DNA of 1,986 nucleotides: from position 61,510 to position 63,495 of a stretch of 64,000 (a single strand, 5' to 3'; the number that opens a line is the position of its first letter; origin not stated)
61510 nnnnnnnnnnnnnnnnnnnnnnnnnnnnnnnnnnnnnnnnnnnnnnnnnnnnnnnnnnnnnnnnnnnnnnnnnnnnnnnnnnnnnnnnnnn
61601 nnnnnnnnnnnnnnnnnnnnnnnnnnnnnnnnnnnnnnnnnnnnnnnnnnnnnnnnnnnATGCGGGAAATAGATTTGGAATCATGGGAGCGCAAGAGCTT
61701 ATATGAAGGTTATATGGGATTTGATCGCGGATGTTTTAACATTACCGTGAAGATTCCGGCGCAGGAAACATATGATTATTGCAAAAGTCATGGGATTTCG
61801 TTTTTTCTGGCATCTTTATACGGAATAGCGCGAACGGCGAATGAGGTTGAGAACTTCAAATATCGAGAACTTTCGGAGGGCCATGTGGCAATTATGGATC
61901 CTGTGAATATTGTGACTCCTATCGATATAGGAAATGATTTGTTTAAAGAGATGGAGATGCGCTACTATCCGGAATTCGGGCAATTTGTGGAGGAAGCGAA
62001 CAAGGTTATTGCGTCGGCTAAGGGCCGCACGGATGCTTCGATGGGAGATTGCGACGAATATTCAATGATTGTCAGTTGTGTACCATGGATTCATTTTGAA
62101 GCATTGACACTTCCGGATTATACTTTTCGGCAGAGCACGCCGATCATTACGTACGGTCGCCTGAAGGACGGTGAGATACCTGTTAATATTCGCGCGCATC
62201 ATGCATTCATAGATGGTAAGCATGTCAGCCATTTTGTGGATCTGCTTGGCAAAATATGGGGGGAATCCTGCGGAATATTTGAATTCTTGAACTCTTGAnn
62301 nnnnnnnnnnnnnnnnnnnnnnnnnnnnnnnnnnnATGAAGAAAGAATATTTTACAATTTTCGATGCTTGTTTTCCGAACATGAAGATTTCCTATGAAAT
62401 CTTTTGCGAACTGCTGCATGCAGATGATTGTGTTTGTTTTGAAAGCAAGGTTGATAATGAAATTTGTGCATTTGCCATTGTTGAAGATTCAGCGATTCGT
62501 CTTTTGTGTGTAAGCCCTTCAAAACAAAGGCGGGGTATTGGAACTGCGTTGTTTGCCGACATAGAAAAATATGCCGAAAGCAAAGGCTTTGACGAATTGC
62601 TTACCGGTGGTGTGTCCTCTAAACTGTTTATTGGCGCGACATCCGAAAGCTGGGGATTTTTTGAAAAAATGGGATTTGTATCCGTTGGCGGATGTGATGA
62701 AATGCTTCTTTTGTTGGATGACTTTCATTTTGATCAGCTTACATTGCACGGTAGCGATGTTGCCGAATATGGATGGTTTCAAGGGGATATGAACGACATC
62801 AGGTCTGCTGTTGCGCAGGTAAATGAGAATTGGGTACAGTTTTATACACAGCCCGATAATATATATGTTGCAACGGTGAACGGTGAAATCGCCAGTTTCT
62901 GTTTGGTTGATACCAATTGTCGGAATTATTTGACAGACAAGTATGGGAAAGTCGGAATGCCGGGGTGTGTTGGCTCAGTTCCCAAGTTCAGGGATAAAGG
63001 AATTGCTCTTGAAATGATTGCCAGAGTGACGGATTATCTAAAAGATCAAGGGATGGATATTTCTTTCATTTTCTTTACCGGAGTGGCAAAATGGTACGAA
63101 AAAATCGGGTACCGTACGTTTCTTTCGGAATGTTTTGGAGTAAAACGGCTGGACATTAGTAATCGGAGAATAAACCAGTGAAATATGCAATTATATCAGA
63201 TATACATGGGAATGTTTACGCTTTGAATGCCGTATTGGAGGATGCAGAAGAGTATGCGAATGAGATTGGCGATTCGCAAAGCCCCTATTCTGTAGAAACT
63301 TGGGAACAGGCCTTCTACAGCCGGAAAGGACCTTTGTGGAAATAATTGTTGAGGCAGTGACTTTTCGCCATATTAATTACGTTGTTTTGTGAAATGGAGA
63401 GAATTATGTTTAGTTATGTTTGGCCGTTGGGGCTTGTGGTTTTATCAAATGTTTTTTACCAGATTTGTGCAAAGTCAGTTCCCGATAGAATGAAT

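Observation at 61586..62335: CAT-family acetyltransferase gene bracketed by 33-bp direct repeats: a cassette-like insertion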

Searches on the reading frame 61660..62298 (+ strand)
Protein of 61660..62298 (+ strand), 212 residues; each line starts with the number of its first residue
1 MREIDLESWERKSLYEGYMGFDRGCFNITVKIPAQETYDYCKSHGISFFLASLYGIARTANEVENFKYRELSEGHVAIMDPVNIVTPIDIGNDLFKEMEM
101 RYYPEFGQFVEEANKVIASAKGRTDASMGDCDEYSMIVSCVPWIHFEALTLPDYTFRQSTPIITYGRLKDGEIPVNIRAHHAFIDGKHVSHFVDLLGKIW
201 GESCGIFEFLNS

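Call 6: search_protein_families(library=pfam, proteins=[window:61660-62298:+], max_evalue=0.01)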
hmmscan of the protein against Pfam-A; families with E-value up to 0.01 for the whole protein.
window:61660-62298:+ (212 aa): 1 family
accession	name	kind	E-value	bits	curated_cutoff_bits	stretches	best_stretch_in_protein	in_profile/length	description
PF00302.23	CAT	-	1.9e-20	74.2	23.5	1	3-194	5-202/205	Chloramphenicol acetyltransferase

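Call 7: find_encoding_contigs(protein=window:61660-62298:+, flank=6000, max_places=10)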
Protein window:61660-62298:+ (212 aa): no gene with exactly this product is on record in the collection.

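Call 9: find_homologous_proteins(query=window:61660-62298:+)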
Query window:61660-62298:+ (212 aa): 2 proteins with E <= 0.001 among 31 candidates.
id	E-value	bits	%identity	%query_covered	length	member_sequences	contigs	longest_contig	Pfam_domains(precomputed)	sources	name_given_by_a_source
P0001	1.6e-143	494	100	100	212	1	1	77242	PF00302.24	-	-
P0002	2.3e-97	343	71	95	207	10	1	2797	PF00302.24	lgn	-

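Call 14: find_encoding_contigs(protein=P0002, flank=6000, max_places=10)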
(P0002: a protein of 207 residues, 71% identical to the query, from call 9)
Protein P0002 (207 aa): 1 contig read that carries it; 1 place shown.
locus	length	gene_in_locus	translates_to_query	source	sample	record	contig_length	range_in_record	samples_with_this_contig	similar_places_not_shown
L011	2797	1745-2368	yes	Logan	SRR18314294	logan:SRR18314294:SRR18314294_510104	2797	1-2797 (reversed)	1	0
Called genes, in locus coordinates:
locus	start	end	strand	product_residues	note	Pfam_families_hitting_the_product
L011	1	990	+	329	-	?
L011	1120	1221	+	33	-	-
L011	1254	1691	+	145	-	PF00583:Acetyltransf_1, PF13508:Acetyltransf_7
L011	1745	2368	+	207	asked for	PF00302:CAT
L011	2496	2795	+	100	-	?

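Call 22: search_protein_families(library=ncbifam, proteins=[window:61660-62298:+], max_evalue=0.01)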
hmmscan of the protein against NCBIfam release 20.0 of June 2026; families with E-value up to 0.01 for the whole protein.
window:61660-62298:+ (212 aa): 4 families
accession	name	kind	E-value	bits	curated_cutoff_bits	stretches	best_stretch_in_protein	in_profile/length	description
NF033155.1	CatA_like_1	equivalog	2.6e-45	154.9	300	1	3-197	6-199/209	CatA-like O-acetyltransferase, family 1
NF000491.1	chloram_CatA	equivalog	8.7e-25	87.8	270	1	2-198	2-205/208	type A chloramphenicol O-acetyltransferase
NF040638.1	CatA_like_3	equivalog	2.1e-13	50.5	275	1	3-197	4-206/212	CatA-like O-acetyltransferase, family 3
NF040637.1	CatA_like_2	equivalog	9.8e-08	31.9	250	1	2-197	1-197/203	CatA-like O-acetyltransferase, family 2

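Call 61: search_solved_structures(query=window:61660-62298:+, max_evalue=0.001, show_alignments=1)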
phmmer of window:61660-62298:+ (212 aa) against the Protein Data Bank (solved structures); distinct sequences matched with E-value up to 0.001: 11.
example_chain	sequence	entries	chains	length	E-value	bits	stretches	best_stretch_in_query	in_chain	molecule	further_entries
9xc8_A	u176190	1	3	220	1e-24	90.9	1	4-193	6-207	Chloramphenicol O-acetyltransferase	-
2i9d_A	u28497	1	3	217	2.1e-22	83.4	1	4-193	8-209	Chloramphenicol acetyltransferase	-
1qca_A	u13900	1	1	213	1.3e-12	51.4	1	3-199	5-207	TYPE III CHLORAMPHENICOL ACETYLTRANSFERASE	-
3cla_A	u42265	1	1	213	2.8e-12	50.3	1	3-199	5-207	TYPE III CHLORAMPHENICOL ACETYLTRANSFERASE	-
6x7q_A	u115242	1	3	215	3e-12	50.2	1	3-199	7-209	Chloramphenicol acetyltransferase 3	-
1cla_A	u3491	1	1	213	7.4e-12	48.9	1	3-199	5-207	TYPE III CHLORAMPHENICOL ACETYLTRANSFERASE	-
4cla_A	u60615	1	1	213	9.5e-12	48.5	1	3-199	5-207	TYPE III CHLORAMPHENICOL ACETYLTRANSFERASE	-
9m5s_A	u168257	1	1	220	1.4e-11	48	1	3-196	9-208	Chloramphenicol acetyltransferase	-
2cla_A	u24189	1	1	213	1.4e-11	48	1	3-199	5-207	CHLORAMPHENICOL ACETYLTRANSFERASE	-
1noc_B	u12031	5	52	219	3.4e-11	46.7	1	4-196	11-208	TYPE 1 CHLORAMPHENICOL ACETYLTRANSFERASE | Chloramphenicol acetyltransferase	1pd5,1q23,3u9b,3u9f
1cia_A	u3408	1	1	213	3.7e-11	46.6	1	3-199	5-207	CHLORAMPHENICOL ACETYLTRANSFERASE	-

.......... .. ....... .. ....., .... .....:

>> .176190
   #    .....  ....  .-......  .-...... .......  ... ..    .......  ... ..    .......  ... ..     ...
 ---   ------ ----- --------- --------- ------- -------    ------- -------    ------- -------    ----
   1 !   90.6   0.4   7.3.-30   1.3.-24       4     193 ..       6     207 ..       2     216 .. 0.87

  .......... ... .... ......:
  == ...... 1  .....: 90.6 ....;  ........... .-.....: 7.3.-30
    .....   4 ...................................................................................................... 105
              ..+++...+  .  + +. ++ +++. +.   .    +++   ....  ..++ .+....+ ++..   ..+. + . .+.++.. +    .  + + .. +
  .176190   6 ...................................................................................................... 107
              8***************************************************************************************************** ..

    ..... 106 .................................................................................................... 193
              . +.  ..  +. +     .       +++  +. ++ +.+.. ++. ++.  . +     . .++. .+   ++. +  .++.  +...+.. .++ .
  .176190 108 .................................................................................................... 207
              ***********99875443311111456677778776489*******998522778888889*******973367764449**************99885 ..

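Call 65: search_dna_similar(query=window:61660-62298:+, collection=plasmids, mode=protein, max_rows=8)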
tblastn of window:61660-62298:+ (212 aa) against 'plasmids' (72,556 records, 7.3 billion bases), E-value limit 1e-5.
Records with a match: 863; places in all: 889; records where one place covers at least 80% of the query: 861.
Best place of each record, by identity: <60% 863.
By first word of the organism name: Klebsiella 372; Enterococcus 133; Enterobacter 78; Salmonella 60; Escherichia 47; Staphylococcus 36; Citrobacter 36; Vibrio 11; Raoultella 7; Bacillus 6; and 40 more.
By predicted mobility (MOB-suite, as given by PLSDB): conjugative 460; mobilizable 234; non-mobilizable 169.
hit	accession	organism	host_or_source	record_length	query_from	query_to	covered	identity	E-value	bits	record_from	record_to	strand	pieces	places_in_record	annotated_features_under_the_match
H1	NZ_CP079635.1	Klebsiella pneumoniae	Homo sapiens,Pus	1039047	2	196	92%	33.8%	2e-26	113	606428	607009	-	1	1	none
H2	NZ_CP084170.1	Klebsiella pneumoniae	Homo sapiens,blood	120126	2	196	92%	32.8%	4e-25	109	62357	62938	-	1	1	CatA-like O-acetyltransferase, family 1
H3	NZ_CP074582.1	Klebsiella pneumoniae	Homo sapiens,blood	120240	2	196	92%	32.8%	4e-25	109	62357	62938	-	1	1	CatA-like O-acetyltransferase, family 1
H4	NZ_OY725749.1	Parabacteroides distasonis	-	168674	4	197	92%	32.0%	2e-16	84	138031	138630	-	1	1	chloramphenicol acetyltransferase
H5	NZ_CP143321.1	Cetobacterium somerae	intestine of Yellow Catfish,pure culture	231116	1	199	94%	29.8%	4e-13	74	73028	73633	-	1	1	catA: type A chloramphenicol O-acetyltransferase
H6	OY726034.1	Phocaeicola massiliensis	-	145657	4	202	94%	29.3%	1e-20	96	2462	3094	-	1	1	none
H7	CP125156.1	Klebsiella pneumoniae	-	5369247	2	196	78%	35.2%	7e-20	122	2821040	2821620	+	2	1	none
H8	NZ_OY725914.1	Bacteroides finegoldii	-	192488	4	196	91%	29.6%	1e-17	88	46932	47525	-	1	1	chloramphenicol acetyltransferase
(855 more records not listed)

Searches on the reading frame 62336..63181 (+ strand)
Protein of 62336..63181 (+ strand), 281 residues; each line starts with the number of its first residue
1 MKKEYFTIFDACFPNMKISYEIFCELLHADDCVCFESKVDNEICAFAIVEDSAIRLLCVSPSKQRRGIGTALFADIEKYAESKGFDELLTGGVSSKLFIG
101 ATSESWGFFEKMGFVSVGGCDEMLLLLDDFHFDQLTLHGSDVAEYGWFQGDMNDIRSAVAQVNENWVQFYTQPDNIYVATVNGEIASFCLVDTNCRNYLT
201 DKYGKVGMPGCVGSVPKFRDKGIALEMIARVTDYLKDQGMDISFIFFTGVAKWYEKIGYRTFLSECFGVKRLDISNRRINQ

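Call 6: search_protein_families(library=pfam, proteins=[window:62336-63181:+], max_evalue=0.01)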
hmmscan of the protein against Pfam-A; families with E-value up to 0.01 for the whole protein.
window:62336-63181:+ (281 aa): 6 families
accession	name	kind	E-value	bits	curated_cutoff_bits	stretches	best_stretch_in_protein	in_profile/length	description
PF13508.13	Acetyltransf_7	-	6.5e-15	55.7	27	2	39-115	10-83/84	Acetyltransferase (GNAT) domain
PF13673.13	Acetyltransf_10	-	3.5e-14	53.3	23.6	1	16-118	15-111/128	Acetyltransferase (GNAT) domain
PF00583.31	Acetyltransf_1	-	5.3e-13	49.7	20.7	1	9-114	8-116/116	Acetyltransferase (GNAT) family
PF13527.13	Acetyltransf_9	-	1.6e-09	38.3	25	1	164-261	31-126/127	Acetyltransferase (GNAT) domain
PF08445.16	FR47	-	4.4e-06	27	22.1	0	51-114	21-77/86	FR47-like protein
PF14542.12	Acetyltransf_CG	-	0.005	17.4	30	0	216-242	34-60/80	GCN5-related N-acetyl-transferase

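Call 8: find_encoding_contigs(protein=window:62336-63181:+, flank=6000, max_places=10)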
Protein window:62336-63181:+ (281 aa): no gene with exactly this product is on record in the collection.

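Call 22: search_protein_families(library=ncbifam, proteins=[window:62336-63181:+], max_evalue=0.01)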
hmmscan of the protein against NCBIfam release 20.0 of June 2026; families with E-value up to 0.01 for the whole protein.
window:62336-63181:+ (281 aa): 8 families
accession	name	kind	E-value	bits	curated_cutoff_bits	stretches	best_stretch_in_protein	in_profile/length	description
NF040501.1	resist_ArsN2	equivalog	9.6e-08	31.7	125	1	50-117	47-104/133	arsenic resistance N-acetyltransferase ArsN2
NF002959.0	PRK03624.1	equivalog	1.9e-05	24.4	124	0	56-86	77-107/147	GNAT family acetyltransferase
TIGR01575.1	rimI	equivalog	4.6e-05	23.6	86.4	1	47-87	47-91/132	ribosomal protein S18-alanine N-acetyltransferase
NF005840.0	PRK07757.1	equivalog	0.00023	21.1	154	0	44-98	57-113/153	N-acetyltransferase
TIGR01890.1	N-Ac-Glu-synth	equivalog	0.00048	19.2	202.85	0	205-263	346-404/429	amino-acid N-acetyltransferase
NF003641.0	PRK05279.1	equivalog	0.0017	17.3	344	0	209-262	362-415/441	amino-acid N-acetyltransferase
NF008212.0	PRK10975.1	equivalog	0.0025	17.7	219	0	51-88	163-200/232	dTDP-4-amino-4,6-dideoxy-D-galactose acyltransferase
NF043067.1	AAC_6p_group_E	equivalog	0.0029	17.5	140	0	58-88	77-107/140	aminoglycoside 6'-N-acetyltransferase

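Call 26: find_homologous_proteins(query=window:62336-63181:+)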
Query window:62336-63181:+ (281 aa): 109 proteins with E <= 0.001 among 431 candidates.
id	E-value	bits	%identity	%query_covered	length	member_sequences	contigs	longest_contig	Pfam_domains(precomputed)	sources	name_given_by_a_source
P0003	6.9e-191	651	100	100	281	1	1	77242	PF13673.14,PF13508.14,PF08445.17,PF13527.14,PF00583.32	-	-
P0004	1.3e-144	499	77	97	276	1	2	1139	PF13673.14,PF13508.14,PF08445.17,PF13527.14,PF00583.32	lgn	-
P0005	9.4e-142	490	76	97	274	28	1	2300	PF13673.14,PF13508.14,PF08445.17,PF13527.14,PF00583.32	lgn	-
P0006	9.6e-142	490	75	97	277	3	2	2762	PF13673.14,PF13508.14,PF08445.17,PF14542.13,PF13527.14,PF00583.32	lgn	-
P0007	2.0e-141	489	74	99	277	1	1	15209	PF13673.14,PF13508.14,PF08445.17,PF13527.14,PF00583.32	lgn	-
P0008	2.1e-141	489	76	97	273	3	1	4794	PF13673.14,PF13508.14,PF08445.17,PF13527.14,PF00583.32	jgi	-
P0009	4.4e-141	487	75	97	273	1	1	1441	PF13673.14,PF13508.14,PF08445.17,PF13527.14,PF00583.32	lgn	-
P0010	8.1e-139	480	74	97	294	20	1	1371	PF13673.14,PF13508.14,PF08445.17,PF13527.14,PF00583.32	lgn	-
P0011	1.2e-137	476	75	97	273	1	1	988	PF13673.14,PF13508.14,PF08445.17,PF13527.14,PF00583.32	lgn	-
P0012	1.4e-137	476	74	97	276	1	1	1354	PF13673.14,PF13508.14,PF08445.17,PF13527.14,PF00583.32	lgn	-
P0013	1.5e-137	476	74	98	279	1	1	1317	PF13673.14,PF13508.14,PF13527.14,PF00583.32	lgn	-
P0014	1.8e-137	476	73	97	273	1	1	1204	PF13673.14,PF13508.14,PF08445.17,PF13527.14,PF00583.32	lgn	-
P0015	2.0e-136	472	74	97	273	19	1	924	PF13673.14,PF13508.14,PF08445.17,PF13527.14,PF00583.32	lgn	-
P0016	4.1e-136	471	72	97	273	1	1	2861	PF13673.14,PF13508.14,PF08445.17,PF13527.14,PF00583.32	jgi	-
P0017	4.5e-135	468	70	98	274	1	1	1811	PF13673.14,PF13508.14,PF13527.14,PF00583.32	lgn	-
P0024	8.7e-133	460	71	98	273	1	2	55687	PF13673.14,PF13508.14,PF08445.17,PF13527.14,PF00583.32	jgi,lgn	-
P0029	3.2e-128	445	74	91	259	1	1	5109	PF13673.14,PF13508.14,PF08445.17,PF13527.14,PF00583.32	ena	-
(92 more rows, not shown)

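Call 28: find_encoding_contigs(protein=P0007, flank=6000, max_places=3)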
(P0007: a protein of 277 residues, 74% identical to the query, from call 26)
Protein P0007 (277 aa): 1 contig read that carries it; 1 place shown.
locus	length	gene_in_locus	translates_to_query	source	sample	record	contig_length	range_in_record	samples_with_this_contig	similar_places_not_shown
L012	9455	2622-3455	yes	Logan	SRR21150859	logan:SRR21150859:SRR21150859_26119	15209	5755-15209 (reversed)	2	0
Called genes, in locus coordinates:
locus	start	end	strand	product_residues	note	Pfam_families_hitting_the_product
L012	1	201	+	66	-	?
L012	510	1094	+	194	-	PF12844:HTH_19 (weak), PF13560:HTH_31, PF01381:HTH_3, PF01880:Desulfoferrodox (weak)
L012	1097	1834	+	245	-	-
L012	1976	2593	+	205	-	-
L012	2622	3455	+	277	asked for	PF00583:Acetyltransf_1, PF13673:Acetyltransf_10 (weak), PF08445:FR47 (faint), PF13508:Acetyltransf_7 (weak), PF13527:Acetyltransf_9, PF13508:Acetyltransf_7 (weak)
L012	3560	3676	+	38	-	-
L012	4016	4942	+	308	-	PF00583:Acetyltransf_1, PF13673:Acetyltransf_10 (weak), PF13527:Acetyltransf_9 (weak), PF13508:Acetyltransf_7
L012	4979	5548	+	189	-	PF00440:TetR_N (weak), PF13305:TetR_C_33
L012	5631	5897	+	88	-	-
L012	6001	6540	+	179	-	-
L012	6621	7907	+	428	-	PF04525:LOR (weak)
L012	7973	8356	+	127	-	PF13630:SdpI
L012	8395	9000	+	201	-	PF07081:DUF1349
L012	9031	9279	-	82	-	PF19668:DUF6171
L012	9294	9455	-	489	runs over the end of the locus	PF22848:ASD1_dom, PF06964:Alpha-L-AF_C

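Call 29: find_encoding_contigs(protein=P0024, flank=6000, max_places=3)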
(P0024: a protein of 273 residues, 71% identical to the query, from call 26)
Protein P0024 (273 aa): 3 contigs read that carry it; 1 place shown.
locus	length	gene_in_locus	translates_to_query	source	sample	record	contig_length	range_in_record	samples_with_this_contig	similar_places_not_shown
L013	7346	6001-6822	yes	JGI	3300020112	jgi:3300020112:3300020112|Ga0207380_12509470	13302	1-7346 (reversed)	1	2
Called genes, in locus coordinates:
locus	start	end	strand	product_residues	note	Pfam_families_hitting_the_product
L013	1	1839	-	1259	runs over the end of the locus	PF07581:Glug (faint)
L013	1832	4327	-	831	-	PF03176:MMPL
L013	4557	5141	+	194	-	PF00440:TetR_N (weak), PF14278:TetR_C_8 (weak)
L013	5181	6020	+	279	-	PF00561:Abhydrolase_1, PF12146:Hydrolase_4, PF12697:Abhydrolase_6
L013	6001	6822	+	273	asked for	PF00583:Acetyltransf_1, PF13673:Acetyltransf_10 (weak), PF08445:FR47 (faint), PF13508:Acetyltransf_7, PF00583:Acetyltransf_1 (weak), PF13527:Acetyltransf_9, PF13508:Acetyltransf_7 (weak)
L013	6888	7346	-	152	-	?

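Call 30: find_encoding_contigs(protein=P0008, flank=6000, max_places=3)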
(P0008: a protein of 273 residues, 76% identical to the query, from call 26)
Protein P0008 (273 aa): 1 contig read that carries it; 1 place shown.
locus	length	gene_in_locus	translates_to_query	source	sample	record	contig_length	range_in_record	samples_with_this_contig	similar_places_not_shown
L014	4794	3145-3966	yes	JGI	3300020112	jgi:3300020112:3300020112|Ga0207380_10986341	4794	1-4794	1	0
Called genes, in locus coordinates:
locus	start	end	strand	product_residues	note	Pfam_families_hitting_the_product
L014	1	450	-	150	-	?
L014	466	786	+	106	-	-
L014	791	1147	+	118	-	-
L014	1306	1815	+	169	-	PF04542:Sigma70_r2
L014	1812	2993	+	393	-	PF13490:zf-HC2 (weak)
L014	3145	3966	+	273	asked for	PF00583:Acetyltransf_1, PF13673:Acetyltransf_10 (weak), PF08445:FR47 (faint), PF13508:Acetyltransf_7 (weak), PF13527:Acetyltransf_9, PF13508:Acetyltransf_7 (weak)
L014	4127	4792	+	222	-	?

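Call 68: find_encoding_contigs(protein=P0005, flank=4000, max_places=4)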
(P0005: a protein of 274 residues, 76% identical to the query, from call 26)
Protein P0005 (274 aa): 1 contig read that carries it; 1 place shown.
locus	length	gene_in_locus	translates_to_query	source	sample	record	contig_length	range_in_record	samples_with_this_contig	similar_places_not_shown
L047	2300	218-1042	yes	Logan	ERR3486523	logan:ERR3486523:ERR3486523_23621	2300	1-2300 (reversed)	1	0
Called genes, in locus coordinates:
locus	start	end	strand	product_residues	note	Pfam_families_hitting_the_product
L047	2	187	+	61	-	?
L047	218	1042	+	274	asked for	PF00583:Acetyltransf_1, PF13673:Acetyltransf_10 (weak), PF08445:FR47 (faint), PF13508:Acetyltransf_7, PF13527:Acetyltransf_9, PF13508:Acetyltransf_7 (weak)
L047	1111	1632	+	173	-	PF00857:Isochorismatase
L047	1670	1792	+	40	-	-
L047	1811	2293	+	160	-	PF00583:Acetyltransf_1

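Call 69: find_encoding_contigs(protein=P0006, flank=4000, max_places=4)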
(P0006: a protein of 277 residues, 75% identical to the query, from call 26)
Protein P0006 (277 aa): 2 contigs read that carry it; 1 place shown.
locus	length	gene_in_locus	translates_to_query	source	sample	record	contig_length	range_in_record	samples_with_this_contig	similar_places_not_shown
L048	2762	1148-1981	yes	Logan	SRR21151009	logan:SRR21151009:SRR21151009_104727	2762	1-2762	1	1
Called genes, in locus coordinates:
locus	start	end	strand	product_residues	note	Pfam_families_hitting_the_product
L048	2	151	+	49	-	?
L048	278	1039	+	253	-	PF05116:S6PP, PF08282:Hydrolase_3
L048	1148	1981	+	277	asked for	PF00583:Acetyltransf_1, PF13673:Acetyltransf_10, PF13508:Acetyltransf_7, PF14542:Acetyltransf_CG (faint), PF08445:FR47 (faint), PF13527:Acetyltransf_9, PF13508:Acetyltransf_7 (weak)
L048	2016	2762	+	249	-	?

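Call 70: find_encoding_contigs(protein=P0029, flank=5000, max_places=4)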
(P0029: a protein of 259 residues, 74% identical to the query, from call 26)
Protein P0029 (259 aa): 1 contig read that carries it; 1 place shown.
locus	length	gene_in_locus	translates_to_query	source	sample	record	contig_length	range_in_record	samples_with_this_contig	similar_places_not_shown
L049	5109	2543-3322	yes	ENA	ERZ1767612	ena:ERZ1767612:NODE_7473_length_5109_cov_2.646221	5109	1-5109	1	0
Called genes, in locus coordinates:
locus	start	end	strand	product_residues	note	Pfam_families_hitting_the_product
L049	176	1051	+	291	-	PF13495:Phage_int_SAM_4, PF00589:Phage_integrase, PF22823:MrpR_C_cat (weak)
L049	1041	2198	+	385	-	PF14319:Zn_Tnp_IS91, PF04986:Y2_Tnp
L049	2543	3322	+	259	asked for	PF00583:Acetyltransf_1, PF13508:Acetyltransf_7 (weak), PF13673:Acetyltransf_10 (weak), PF08445:FR47 (faint), PF13527:Acetyltransf_9, PF13508:Acetyltransf_7 (weak)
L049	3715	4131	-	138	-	PF12641:Flavodoxin_3 (weak), PF00258:Flavodoxin_1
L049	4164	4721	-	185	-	PF12672:DUF3793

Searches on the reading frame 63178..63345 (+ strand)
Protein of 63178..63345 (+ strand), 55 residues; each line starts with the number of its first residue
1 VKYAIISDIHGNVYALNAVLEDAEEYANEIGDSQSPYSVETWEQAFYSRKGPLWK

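Call 6: search_protein_families(library=pfam, proteins=[window:63178-63345:+], max_evalue=0.01)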
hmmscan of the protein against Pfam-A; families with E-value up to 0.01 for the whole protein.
window:63178-63345:+ (55 aa): 1 family
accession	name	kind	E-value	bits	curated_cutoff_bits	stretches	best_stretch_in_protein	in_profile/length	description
PF12850.12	Metallophos_2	-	0.00074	20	27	1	1-44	1-47/154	Calcineurin-like phosphoesterase superfamily domain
